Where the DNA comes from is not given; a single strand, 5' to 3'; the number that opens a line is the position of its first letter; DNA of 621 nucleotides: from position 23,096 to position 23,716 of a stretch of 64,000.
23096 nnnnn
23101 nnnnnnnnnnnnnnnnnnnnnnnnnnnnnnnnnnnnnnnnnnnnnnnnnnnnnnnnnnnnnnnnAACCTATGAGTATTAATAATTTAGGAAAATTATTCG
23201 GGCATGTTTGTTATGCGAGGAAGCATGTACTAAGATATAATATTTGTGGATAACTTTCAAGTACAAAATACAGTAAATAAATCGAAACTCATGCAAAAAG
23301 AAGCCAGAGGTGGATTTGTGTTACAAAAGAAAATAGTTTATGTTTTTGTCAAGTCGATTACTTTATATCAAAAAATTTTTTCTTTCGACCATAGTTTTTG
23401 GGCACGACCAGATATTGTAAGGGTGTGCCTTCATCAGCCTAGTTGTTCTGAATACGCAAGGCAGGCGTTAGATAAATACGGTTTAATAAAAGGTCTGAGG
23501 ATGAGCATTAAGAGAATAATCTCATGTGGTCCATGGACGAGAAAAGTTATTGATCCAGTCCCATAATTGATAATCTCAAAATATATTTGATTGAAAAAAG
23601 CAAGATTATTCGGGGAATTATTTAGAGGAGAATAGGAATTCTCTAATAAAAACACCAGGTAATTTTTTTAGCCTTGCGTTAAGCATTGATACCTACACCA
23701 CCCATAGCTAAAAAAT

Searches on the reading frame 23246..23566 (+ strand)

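Call 101: search_protein_families(library=pfam, proteins=[window:23246-23566:+], max_evalue=0.001)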
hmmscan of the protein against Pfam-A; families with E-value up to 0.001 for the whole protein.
window:23246-23566:+ (106 aa): 1 family
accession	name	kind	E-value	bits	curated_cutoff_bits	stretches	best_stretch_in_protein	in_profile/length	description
PF01809.23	YidD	-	7.2e-19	67.8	27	1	33-105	3-67/67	Putative membrane protein insertion efficiency factor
